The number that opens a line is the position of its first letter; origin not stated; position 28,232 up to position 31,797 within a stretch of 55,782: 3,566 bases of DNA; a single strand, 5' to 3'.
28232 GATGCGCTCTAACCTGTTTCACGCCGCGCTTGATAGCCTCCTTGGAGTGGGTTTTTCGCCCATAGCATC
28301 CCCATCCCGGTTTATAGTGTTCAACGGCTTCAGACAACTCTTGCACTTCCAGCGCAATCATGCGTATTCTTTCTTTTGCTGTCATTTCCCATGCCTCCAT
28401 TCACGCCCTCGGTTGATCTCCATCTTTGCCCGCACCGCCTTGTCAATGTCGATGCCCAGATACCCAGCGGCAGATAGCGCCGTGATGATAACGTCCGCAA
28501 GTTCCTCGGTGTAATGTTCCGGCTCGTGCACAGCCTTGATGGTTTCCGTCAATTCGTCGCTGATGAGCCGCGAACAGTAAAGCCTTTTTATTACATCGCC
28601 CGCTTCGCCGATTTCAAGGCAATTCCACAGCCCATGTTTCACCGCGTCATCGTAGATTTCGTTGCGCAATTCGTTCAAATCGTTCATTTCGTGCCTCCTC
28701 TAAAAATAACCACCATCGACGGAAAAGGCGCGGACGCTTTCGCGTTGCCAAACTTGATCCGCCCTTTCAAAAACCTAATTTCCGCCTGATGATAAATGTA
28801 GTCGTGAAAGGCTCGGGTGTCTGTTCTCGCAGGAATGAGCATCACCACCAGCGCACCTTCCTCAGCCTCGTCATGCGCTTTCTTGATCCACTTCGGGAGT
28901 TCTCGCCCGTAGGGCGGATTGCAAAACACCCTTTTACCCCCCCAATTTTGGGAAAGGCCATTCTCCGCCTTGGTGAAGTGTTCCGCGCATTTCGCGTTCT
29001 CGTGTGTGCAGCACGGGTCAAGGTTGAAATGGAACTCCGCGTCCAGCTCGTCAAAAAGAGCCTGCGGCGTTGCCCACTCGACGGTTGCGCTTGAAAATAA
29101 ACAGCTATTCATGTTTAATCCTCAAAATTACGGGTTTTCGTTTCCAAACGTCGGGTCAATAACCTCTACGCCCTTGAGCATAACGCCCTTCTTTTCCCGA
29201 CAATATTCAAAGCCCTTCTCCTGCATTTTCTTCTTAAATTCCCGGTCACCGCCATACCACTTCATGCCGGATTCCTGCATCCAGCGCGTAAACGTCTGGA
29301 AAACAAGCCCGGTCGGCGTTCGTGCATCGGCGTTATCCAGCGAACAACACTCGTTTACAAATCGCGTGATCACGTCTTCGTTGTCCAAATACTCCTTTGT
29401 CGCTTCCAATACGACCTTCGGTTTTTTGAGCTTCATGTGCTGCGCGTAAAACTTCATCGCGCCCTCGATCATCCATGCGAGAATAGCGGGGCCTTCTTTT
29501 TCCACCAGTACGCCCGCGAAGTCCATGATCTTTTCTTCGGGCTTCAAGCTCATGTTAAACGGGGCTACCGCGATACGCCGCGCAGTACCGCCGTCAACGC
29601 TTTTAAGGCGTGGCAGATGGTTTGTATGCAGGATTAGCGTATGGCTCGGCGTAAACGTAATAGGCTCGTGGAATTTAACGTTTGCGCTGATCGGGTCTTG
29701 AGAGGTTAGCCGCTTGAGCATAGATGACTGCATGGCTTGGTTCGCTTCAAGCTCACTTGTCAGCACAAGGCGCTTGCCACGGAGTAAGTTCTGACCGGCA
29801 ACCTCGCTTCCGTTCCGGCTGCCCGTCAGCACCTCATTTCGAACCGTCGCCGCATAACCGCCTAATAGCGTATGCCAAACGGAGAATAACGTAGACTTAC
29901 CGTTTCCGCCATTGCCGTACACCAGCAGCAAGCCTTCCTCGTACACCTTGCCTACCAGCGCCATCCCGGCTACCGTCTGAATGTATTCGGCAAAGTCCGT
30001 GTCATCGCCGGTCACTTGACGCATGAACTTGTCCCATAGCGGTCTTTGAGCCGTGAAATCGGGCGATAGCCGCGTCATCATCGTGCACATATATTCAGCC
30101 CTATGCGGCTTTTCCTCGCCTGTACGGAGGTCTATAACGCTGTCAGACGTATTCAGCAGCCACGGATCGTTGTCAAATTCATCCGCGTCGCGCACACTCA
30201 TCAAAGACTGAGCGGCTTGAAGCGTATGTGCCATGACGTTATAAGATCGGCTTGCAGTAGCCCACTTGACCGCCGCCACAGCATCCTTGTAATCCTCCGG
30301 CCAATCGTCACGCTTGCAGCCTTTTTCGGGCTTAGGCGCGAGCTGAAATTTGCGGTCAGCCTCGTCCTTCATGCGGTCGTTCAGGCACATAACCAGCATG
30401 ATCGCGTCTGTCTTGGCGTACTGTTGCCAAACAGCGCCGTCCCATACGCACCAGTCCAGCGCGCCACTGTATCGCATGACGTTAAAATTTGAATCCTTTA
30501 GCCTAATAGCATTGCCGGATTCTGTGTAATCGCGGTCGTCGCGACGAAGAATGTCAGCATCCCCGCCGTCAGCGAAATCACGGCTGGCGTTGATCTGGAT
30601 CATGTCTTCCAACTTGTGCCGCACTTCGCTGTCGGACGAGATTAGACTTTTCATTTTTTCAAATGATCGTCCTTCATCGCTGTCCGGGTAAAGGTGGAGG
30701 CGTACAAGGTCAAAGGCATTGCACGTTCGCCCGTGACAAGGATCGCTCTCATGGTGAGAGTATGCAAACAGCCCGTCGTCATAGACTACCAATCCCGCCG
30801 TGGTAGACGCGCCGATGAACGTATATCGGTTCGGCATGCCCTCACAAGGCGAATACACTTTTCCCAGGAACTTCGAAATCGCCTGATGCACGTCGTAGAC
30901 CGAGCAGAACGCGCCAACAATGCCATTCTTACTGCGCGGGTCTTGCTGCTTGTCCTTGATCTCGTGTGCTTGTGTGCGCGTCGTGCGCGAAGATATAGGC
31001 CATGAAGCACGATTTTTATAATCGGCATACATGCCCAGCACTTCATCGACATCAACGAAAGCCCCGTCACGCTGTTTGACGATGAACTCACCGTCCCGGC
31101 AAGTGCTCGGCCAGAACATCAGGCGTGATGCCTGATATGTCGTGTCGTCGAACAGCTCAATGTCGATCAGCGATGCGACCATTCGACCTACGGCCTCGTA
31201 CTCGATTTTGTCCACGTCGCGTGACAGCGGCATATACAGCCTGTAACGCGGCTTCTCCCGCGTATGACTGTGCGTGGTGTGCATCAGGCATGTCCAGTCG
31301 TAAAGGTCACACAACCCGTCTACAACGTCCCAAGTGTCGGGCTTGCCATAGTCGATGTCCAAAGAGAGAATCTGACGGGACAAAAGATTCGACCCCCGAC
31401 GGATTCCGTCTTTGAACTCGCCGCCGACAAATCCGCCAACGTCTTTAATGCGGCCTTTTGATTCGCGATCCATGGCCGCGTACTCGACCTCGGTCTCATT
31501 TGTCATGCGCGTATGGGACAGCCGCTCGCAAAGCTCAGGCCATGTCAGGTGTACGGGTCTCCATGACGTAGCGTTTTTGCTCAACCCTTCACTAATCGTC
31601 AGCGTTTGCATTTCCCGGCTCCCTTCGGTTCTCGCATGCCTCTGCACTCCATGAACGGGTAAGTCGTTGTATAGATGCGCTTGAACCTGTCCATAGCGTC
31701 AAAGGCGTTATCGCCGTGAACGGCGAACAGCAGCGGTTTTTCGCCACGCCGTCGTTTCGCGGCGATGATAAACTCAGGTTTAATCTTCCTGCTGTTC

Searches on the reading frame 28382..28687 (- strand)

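Call 93: search_protein_families(library=phrogs, proteins=[window:28382-28687:-], max_evalue=0.001)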
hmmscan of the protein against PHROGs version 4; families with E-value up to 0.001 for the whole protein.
window:28382-28687:- (101 aa): 4 families
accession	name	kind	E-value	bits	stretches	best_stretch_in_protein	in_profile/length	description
phrog_3301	-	other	1.1e-10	42.7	1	46-101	111-166/169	pyrophosphatase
phrog_9236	-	other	4.1e-08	34.2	1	56-101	144-189/191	pyrophosphatase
phrog_5658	-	other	3.6e-05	24.2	1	2-96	302-406/421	pyrophosphatase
phrog_9147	-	unknown function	0.00033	21.4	1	58-98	57-97/204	-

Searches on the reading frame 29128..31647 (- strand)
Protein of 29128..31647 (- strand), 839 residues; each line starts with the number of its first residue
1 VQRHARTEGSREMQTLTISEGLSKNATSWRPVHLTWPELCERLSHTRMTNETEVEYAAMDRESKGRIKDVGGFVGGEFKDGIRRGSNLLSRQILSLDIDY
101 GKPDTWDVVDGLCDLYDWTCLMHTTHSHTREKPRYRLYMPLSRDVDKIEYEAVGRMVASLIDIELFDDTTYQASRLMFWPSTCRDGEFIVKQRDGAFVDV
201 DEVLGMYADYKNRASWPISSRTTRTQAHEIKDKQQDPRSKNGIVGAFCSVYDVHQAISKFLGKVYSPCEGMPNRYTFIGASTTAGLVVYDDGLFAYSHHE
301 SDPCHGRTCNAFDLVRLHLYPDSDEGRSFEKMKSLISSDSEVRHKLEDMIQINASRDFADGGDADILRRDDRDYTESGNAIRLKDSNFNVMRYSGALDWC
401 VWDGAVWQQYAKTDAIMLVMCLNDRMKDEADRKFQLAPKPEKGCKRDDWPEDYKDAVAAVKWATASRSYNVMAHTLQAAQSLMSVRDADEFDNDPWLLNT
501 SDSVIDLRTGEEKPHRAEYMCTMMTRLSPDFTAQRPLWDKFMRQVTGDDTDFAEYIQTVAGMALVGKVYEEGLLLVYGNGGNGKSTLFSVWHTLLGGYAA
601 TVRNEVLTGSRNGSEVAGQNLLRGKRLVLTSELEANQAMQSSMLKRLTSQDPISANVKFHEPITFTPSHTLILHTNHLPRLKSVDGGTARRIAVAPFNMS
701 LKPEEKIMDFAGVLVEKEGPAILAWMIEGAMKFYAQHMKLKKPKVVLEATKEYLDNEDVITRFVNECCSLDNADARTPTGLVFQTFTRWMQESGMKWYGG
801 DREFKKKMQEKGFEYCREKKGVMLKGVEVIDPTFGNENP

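Call 14: search_protein_families(library=phrogs, proteins=[window:29128-31647:-], max_evalue=0.001)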
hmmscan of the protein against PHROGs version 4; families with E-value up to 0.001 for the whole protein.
window:29128-31647:- (839 aa): 17 families
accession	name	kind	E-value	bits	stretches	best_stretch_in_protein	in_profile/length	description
phrog_256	-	DNA, RNA and nucleotide metabolism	8.3e-126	422.5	1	13-363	3-358/798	DNA helicase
phrog_9765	-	DNA, RNA and nucleotide metabolism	2.3e-110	371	1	9-385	12-390/939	DNA primase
phrog_1883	-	DNA, RNA and nucleotide metabolism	1.9e-106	358.1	1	372-830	272-748/756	DNA helicase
phrog_1156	-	DNA, RNA and nucleotide metabolism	1.1e-85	289.9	1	348-820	349-812/855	DNA primase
phrog_6088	-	DNA, RNA and nucleotide metabolism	2.2e-84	285.3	1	363-829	319-763/772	DNA primase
phrog_2478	-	DNA, RNA and nucleotide metabolism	7.8e-82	276.7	1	370-816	401-826/854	DNA polymerase/primase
phrog_1829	-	DNA, RNA and nucleotide metabolism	4.3e-75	254.3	1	363-829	313-755/772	DNA primase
phrog_864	-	DNA, RNA and nucleotide metabolism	1.1e-61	210.5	1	476-827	274-615/1064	DNA primase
phrog_16950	-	DNA, RNA and nucleotide metabolism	7.8e-54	183.8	1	375-797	367-796/843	DNA primase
phrog_7601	-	unknown function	2.6e-52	179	1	554-830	3-272/289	-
phrog_4210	-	DNA, RNA and nucleotide metabolism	4.1e-12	45.7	1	533-815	139-410/1304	DNA polymerase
phrog_16213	-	DNA, RNA and nucleotide metabolism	1.6e-11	44.2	1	497-773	315-589/732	DNA primase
phrog_3228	-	DNA, RNA and nucleotide metabolism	4.1e-11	42.9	1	32-211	25-206/766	replicative helicase-primase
phrog_296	-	integration and excision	3.9e-07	30.1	1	24-150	17-148/626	DNA transposition protein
phrog_2135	-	DNA, RNA and nucleotide metabolism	1.6e-06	27.8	1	73-203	499-621/713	DNA primase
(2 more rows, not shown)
